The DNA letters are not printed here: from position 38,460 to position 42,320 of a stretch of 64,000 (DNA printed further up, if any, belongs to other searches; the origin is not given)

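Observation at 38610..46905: Three-gene operon pairing a Cas4-like nuclease/SF1 helicase with Mre11-like and Rad50-like proteins, in a defence-island context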

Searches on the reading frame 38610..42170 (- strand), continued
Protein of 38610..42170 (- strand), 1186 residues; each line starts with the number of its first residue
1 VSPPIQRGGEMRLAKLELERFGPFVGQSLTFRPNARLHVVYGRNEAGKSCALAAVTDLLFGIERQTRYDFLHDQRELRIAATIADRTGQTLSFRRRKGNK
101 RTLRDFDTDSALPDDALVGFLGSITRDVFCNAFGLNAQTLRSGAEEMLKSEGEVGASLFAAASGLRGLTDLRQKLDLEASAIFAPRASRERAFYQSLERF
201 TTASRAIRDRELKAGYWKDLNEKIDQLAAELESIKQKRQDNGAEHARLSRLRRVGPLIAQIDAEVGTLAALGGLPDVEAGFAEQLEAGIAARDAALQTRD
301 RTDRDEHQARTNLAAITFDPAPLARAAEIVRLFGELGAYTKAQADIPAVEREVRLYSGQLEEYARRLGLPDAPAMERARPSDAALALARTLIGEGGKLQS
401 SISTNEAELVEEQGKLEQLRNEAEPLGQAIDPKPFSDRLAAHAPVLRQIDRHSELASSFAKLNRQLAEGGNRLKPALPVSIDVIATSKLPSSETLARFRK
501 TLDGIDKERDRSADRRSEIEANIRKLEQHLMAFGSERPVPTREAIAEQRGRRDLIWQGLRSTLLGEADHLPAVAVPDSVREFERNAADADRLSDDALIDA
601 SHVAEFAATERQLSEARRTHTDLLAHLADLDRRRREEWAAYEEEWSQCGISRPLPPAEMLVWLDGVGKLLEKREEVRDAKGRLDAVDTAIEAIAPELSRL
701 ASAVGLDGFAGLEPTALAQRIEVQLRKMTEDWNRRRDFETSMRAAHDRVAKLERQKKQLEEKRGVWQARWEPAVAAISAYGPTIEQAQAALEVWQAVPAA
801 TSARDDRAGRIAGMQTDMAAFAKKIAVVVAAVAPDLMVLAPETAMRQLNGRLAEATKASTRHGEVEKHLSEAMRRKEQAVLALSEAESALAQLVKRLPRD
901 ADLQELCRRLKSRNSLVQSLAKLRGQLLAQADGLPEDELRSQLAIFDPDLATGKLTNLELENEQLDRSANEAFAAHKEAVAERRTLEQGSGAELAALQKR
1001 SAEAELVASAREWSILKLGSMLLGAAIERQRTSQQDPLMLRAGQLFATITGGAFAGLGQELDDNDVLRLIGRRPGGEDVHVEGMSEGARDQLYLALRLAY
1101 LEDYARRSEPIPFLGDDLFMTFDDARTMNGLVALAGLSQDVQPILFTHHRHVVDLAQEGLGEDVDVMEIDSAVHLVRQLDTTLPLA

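Call 37: find_homologous_proteins(query=window:38610-42140:-, max_evalue=1e-10)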
Query window:38610-42140:- (1176 aa): 482 proteins with E <= 1e-10 among 8000 candidates; the best 120 are listed.
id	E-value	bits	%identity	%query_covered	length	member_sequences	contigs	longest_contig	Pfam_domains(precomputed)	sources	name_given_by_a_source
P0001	0.0e+0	2523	100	100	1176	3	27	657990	PF13514.13,PF13476.13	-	-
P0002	0.0e+0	1916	77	100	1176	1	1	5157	PF13514.13,PF13476.13,PF02463.26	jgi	jgi:uncharacterized protein YhaN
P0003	0.0e+0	1886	75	99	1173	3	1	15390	PF13514.13,PF02463.26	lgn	-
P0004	0.0e+0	1881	75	100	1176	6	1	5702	PF13514.13,PF13476.13,PF02463.26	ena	-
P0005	0.0e+0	1613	65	99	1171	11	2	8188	PF13514.13,PF13476.13,PF02463.26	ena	-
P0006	0.0e+0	1573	64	99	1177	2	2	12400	PF13514.13,PF13476.13,PF02463.26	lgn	-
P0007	0.0e+0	1282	78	67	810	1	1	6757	PF13514.13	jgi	jgi:uncharacterized protein YhaN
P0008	0.0e+0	1254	63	81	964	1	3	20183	PF13514.13,PF13476.13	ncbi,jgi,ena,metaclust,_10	metaclust:\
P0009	0.0e+0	1064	49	98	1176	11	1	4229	PF13514.13,PF13476.13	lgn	-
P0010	0.0e+0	1060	48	99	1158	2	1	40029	PF13514.13,PF13476.13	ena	-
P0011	0.0e+0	1059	48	99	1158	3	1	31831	PF13514.13,PF13476.13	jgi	jgi:uncharacterized protein YhaN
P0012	0.0e+0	1059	48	99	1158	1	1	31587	PF13514.13,PF13476.13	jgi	jgi:uncharacterized protein YhaN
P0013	0.0e+0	1047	48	99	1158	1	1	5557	PF13514.13,PF13476.13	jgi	jgi:chromosome segregation protein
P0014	0.0e+0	1045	47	99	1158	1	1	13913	PF13514.13,PF13476.13,PF02463.26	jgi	jgi:uncharacterized protein YhaN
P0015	0.0e+0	1044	47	99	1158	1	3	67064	PF13514.13,PF13476.13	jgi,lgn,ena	jgi:uncharacterized protein YhaN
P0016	0.0e+0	1042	47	99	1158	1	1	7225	PF13514.13,PF13476.13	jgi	jgi:uncharacterized protein YhaN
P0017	0.0e+0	1041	47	99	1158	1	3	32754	PF13514.13,PF13476.13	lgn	-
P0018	0.0e+0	1040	48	99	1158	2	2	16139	PF13514.13,PF13476.13,PF02463.26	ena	-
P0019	0.0e+0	1036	48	99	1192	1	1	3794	PF13514.13,PF13476.13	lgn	-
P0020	0.0e+0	1036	48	99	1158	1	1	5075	PF13514.13,PF13476.13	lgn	-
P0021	0.0e+0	1036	48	99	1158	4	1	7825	PF13514.13,PF13476.13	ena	-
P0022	0.0e+0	1032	47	99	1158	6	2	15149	PF13514.13,PF13476.13,PF02463.26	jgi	-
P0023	0.0e+0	1032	48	99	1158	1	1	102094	PF13514.13,PF13476.13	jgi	jgi:uncharacterized protein YhaN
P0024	0.0e+0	1029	47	99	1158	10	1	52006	PF13514.13,PF13476.13,PF02463.26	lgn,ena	-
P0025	0.0e+0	1025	47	99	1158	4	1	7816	PF13514.13,PF13476.13,PF02463.26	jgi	-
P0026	0.0e+0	1021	47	98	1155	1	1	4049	PF13514.13,PF13476.13,PF02463.26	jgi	jgi:uncharacterized protein YhaN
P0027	0.0e+0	1013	47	98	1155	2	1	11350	PF13514.13,PF02463.26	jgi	-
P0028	1.7e-297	1008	47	98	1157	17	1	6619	PF13514.13,PF02463.26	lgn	-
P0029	3.0e-297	1007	46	99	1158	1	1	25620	PF13514.13,PF13476.13,PF02463.26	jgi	jgi:uncharacterized protein YhaN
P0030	3.1e-297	1007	46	99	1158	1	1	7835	PF13514.13,PF02463.26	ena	-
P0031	3.1e-296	1004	47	99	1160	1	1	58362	PF13514.13,PF13476.13,PF02463.26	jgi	jgi:uncharacterized protein YhaN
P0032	2.0e-295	1001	46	99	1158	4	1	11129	PF13514.13,PF02463.26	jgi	jgi:uncharacterized protein YhaN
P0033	2.4e-295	1001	47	99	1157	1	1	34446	PF13514.13,PF13476.13,PF02463.26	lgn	-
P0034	7.1e-294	996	45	99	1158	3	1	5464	PF13514.13,PF13476.13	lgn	-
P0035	1.3e-292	992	46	99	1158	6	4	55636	PF13514.13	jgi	jgi:uncharacterized protein YhaN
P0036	6.3e-290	983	45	98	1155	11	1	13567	PF13514.13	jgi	jgi:chromosome segregation protein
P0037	2.1e-289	981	46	98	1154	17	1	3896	PF13514.13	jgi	jgi:uncharacterized protein YhaN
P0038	2.0e-288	978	45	99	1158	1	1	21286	PF13514.13,PF13476.13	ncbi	-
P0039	8.7e-287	972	45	98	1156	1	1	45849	PF13514.13,PF13476.13,PF02463.26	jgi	jgi:uncharacterized protein YhaN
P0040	2.6e-286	971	45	98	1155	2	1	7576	PF13514.13,PF13476.13,PF02463.26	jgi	jgi:uncharacterized protein YhaN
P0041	3.7e-286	970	45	98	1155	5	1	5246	PF13514.13,PF13476.13,PF02463.26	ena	-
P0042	3.9e-286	970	45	98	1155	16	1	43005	PF13514.13,PF13476.13,PF02463.26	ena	-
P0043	2.3e-284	964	45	99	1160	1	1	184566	PF13514.13,PF13476.13,PF02463.26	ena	-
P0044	2.4e-284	964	44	99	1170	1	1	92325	PF13514.13,PF13476.13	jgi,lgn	-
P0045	6.5e-284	963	45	99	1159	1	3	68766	PF13514.13,PF13476.13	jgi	jgi:chromosome segregation protein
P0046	6.2e-283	960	46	99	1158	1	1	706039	PF13514.13,PF13476.13,PF02463.26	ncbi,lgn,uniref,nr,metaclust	ncbi:Uncharacterized protein YhaN [Faunimonas pinastri]|uniref:Uncharacterized protein YhaN n=1 Tax=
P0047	6.9e-283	959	44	99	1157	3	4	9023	PF13514.13,PF13476.13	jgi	jgi:uncharacterized protein YhaN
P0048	2.7e-282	958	46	99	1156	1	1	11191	PF13514.13,PF13476.13,PF02463.26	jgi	jgi:uncharacterized protein YhaN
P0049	3.0e-282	957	44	99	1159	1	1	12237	PF13514.13,PF02463.26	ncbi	ncbi:MAG: AAA family ATPase [Hyphomicrobium sp.]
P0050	1.2e-281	955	45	98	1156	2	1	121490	PF13514.13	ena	-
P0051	2.0e-281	955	45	98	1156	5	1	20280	PF13514.13,PF13476.13,PF02463.26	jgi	jgi:uncharacterized protein YhaN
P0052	4.7e-278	943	45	99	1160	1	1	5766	PF13514.13,PF13476.13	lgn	-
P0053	1.5e-277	942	45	98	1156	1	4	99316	PF13514.13,PF13476.13,PF02463.26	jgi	jgi:uncharacterized protein YhaN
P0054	1.7e-274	932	45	99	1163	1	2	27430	PF13514.13,PF13476.13,PF02463.26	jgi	jgi:uncharacterized protein YhaN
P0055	4.1e-274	930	43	99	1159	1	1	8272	PF13514.13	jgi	jgi:uncharacterized protein YhaN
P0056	4.2e-274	930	44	99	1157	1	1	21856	PF13514.13,PF02463.26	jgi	jgi:uncharacterized protein YhaN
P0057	4.3e-273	927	43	99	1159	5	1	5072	PF13514.13,PF13175.13,PF13476.13,PF02463.26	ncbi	-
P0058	1.1e-270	919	46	93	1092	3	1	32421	PF13514.13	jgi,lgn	jgi:uncharacterized protein YhaN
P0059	2.0e-270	918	45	99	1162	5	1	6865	PF13514.13,PF13476.13,PF02463.26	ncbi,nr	ncbi:MAG: AAA family ATPase [Pseudomonadota bacterium]|nr:AAA family ATPase [Pseudomonadota bacteriu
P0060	8.5e-270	916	45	99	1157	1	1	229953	PF13514.13,PF13476.13,PF02463.26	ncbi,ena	-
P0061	1.2e-269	916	43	99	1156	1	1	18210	PF13514.13,PF13476.13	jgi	jgi:uncharacterized protein YhaN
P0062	1.3e-269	916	43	99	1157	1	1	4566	PF13514.13,PF13476.13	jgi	jgi:uncharacterized protein YhaN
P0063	2.4e-269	915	44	99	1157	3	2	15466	PF13514.13,PF02463.26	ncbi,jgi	jgi:uncharacterized protein YhaN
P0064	3.8e-269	914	44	99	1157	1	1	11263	PF13514.13,PF02463.26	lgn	-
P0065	2.7e-268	911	43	99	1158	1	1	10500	PF13514.13,PF13476.13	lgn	-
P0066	7.3e-268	910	43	99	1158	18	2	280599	PF13514.13,PF13476.13,PF02463.26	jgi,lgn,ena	-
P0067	1.0e-266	906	42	99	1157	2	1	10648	PF13514.13,PF02463.26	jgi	jgi:uncharacterized protein YhaN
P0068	3.4e-266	904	45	99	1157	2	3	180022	PF13514.13,PF02463.26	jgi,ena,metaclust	metaclust:\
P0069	4.2e-266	904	44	99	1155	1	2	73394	PF13514.13,PF02463.26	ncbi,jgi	jgi:chromosome segregation protein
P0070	1.1e-265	902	44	99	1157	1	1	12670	PF13514.13,PF02463.26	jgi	jgi:uncharacterized protein YhaN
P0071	1.1e-265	902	44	99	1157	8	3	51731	PF13514.13,PF02463.26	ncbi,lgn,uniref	ncbi:MAG: AAA family ATPase [Inquilinus sp.]|uniref:ATP-binding protein n=1 Tax=Inquilinus sp. TaxID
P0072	2.3e-265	901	44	99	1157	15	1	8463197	PF13514.13,PF13476.13,PF02463.26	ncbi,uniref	ncbi:uncharacterized protein YhaN [Inquilinus ginsengisoli]|uniref:AAA family ATPase n=1 Tax=Inquili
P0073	7.5e-265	900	44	99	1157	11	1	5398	PF13514.13,PF02463.26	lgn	-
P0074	4.3e-263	894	42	99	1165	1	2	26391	PF13514.13,PF13476.13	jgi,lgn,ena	jgi:uncharacterized protein YhaN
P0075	9.1e-262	890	44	99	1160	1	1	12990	PF13514.13,PF13476.13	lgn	-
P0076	3.8e-260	884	44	99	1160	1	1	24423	PF13514.13,PF13476.13,PF02463.26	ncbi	ncbi:MAG: AAA family ATPase [Hyphomicrobiales bacterium]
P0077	4.0e-260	884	43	99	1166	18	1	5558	PF13514.13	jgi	jgi:uncharacterized protein YhaN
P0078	7.5e-259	880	43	99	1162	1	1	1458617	PF13514.13,PF13476.13,PF13555.13,PF02463.26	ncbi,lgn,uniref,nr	ncbi:ATP-binding protein [Amorphus orientalis]|uniref:Uncharacterized protein YhaN n=1 Tax=Amorphus 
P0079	4.0e-258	877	44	97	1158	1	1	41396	PF13514.13,PF13476.13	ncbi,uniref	ncbi:AAA family ATPase [Faunimonas sp. B44]|uniref:AAA family ATPase n=1 Tax=Faunimonas sp. B44 TaxI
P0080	1.4e-257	876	43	99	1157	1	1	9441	PF13514.13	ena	-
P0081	1.6e-257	875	42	99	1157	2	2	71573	PF13514.13,PF13476.13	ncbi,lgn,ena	-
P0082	3.7e-256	871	43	99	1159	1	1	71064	PF13514.13,PF13476.13,PF02463.26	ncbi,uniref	ncbi:AAA family ATPase [Consotaella aegiceratis]|uniref:AAA family ATPase n=1 Tax=Consotaella aegice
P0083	1.6e-253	862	43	99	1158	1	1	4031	PF13514.13,PF13476.13,PF02463.26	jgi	jgi:uncharacterized protein YhaN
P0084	1.7e-253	862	42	99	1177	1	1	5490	PF13514.13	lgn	-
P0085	4.9e-253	861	43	99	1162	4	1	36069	PF13514.13,PF13476.13,PF02463.26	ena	-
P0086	5.4e-252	857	45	99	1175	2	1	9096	PF13514.13,PF02463.26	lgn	-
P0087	9.8e-252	856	43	93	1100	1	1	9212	PF13514.13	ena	-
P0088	2.4e-248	845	43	99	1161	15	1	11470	PF13514.13,PF13476.13,PF02463.26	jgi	jgi:uncharacterized protein YhaN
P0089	5.6e-248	844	42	99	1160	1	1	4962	PF13514.13,PF13476.13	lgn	-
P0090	1.2e-247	843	43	99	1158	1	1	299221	PF13514.13,PF02463.26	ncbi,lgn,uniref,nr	ncbi:AAA family ATPase [Alsobacter sp. SYSU M60028]|uniref:AAA family ATPase n=1 Tax=Alsobacter pont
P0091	2.1e-247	842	43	99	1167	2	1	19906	PF13514.13,PF13476.13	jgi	jgi:uncharacterized protein YhaN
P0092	7.9e-241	820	42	98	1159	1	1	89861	PF13514.13,PF13476.13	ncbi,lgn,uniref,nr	ncbi:YhaN family protein [Consotaella salsifontis]|uniref:Uncharacterized protein YhaN n=1 Tax=Conso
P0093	3.0e-240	818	42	99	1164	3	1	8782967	PF13514.13,PF13476.13,PF02463.26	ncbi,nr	ncbi:Uncharacterized protein YhaN [Rhizobiales bacterium GAS191]|nr:Uncharacterized protein YhaN [Rh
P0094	7.1e-240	817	43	99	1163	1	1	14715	PF13514.13,PF13476.13,PF02463.26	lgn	-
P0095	1.9e-239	816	42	99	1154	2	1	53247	PF13514.13,PF13476.13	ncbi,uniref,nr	ncbi:ATP-binding protein [Methylobacterium segetis]|uniref:ATP-binding protein n=1 Tax=Methylobacter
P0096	4.2e-239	814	42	99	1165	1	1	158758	PF13514.13,PF13476.13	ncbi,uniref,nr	ncbi:ATP-binding protein [Methylobacterium planeticum]|uniref:AAA family ATPase n=1 Tax=Methylobacte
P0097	7.1e-239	814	42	99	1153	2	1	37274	PF13514.13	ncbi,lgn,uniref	ncbi:AAA family ATPase [Methylobacterium oxalidis]|uniref:AAA family ATPase n=1 Tax=Methylobacterium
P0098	2.6e-238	812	43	99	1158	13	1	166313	PF13514.13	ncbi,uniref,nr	ncbi:AAA family ATPase [Methylobacterium sp. E-016]|uniref:ATP-binding protein n=1 Tax=Methylobacter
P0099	6.1e-238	811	43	99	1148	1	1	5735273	PF13514.13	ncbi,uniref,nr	ncbi:YhaN family protein [Methylobacterium flocculans]|uniref:YhaN family protein n=1 Tax=Methylobac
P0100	3.5e-237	808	42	99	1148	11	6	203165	PF13514.13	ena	-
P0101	1.7e-236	806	42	99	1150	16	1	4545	PF13514.13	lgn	-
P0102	2.1e-236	806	43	99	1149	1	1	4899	PF13514.13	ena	-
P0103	7.2e-236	804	43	99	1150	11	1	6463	PF13514.13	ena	-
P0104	1.4e-235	803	43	99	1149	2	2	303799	PF13514.13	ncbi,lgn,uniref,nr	ncbi:chromosome segregation protein SMC [Methylobacterium sp. Leaf104]|uniref:YhaN family protein n=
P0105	2.2e-235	802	43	99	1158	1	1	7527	PF13514.13,PF13476.13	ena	-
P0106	5.1e-235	801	42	99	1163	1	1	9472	PF13514.13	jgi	jgi:uncharacterized protein YhaN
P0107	1.1e-234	800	42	99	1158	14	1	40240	PF13514.13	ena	-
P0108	1.7e-233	796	41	99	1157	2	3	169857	PF13514.13,PF13476.13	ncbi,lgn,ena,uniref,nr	ncbi:MAG: AAA family ATPase [Methylobacterium sp.]|uniref:YhaN family protein n=1 Tax=Methylobacteri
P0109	4.0e-233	795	42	99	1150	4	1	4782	PF13514.13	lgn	-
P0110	5.0e-232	791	41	99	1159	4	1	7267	PF13514.13,PF13476.13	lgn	-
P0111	5.4e-232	791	42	99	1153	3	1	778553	PF13514.13,PF13476.13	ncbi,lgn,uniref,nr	ncbi:YhaN family protein [Methylobacterium sp. Leaf108]|uniref:ATP-binding protein n=1 Tax=Methyloba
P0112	6.2e-232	791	43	99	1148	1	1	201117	PF13514.13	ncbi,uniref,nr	ncbi:YhaN family protein [Methylobacterium sp. J-068]|uniref:YhaN family protein n=1 Tax=Methylobact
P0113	1.0e-231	790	42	99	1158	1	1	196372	PF13514.13,PF13476.13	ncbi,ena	-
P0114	1.1e-231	790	41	99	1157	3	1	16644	PF13514.13,PF13476.13,PF02463.26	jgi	jgi:uncharacterized protein YhaN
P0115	7.9e-231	787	42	98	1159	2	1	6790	PF13514.13,PF13476.13,PF02463.26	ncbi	ncbi:MAG TPA: AAA family ATPase [Hansschlegelia sp.]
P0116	2.8e-230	785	43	99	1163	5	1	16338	PF13514.13,PF13476.13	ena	-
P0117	3.6e-229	782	42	99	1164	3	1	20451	PF13514.13,PF13476.13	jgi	jgi:chromosome segregation protein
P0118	1.7e-228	779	42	99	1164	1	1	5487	PF13514.13,PF13476.13,PF02463.26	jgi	jgi:uncharacterized protein YhaN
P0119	1.6e-227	776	39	98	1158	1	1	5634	PF13514.13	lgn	-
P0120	2.9e-227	775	41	99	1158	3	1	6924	PF13514.13,PF13476.13,PF02463.26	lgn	-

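Call 38: find_encoding_contigs(protein=P0003, flank=8000, max_places=2)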
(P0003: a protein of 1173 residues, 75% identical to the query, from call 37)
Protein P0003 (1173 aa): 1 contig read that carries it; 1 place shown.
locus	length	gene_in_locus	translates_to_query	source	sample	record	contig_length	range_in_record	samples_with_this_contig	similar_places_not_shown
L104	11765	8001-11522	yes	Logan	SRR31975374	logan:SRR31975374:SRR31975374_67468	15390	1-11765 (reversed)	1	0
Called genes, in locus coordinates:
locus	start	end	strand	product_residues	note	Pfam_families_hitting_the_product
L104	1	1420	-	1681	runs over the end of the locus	?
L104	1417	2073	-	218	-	PF13353:Fer4_12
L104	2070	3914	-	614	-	PF07724:AAA_2, PF07728:AAA_5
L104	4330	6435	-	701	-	PF11398:DUF2813 (faint), PF13175:AAA_15, PF13304:AAA_21, PF20469:OLD-like_TOPRIM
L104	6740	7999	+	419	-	PF00149:Metallophos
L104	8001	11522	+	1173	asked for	PF02463:SMC_N (faint), PF13514:AAA_27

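Call 39: find_encoding_contigs(protein=P0006, flank=8000, max_places=2)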
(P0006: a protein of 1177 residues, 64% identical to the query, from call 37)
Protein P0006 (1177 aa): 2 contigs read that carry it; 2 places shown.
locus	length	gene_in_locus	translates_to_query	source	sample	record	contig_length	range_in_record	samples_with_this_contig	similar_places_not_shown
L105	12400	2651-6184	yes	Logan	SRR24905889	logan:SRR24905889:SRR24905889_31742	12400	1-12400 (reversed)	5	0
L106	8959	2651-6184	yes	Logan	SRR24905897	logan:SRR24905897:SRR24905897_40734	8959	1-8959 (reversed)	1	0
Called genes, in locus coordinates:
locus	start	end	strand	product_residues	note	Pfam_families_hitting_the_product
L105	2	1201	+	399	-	?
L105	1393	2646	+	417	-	PF00149:Metallophos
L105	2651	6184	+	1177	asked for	PF02463:SMC_N (faint), PF13476:AAA_23, PF13514:AAA_27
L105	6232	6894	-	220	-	-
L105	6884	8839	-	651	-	PF04371:PAD_porph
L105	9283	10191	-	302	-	-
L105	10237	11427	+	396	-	-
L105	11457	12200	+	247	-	-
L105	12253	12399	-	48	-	?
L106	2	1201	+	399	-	?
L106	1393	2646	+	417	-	PF00149:Metallophos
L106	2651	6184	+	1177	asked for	PF02463:SMC_N (faint), PF13476:AAA_23, PF13514:AAA_27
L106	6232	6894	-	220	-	-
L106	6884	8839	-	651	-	PF04371:PAD_porph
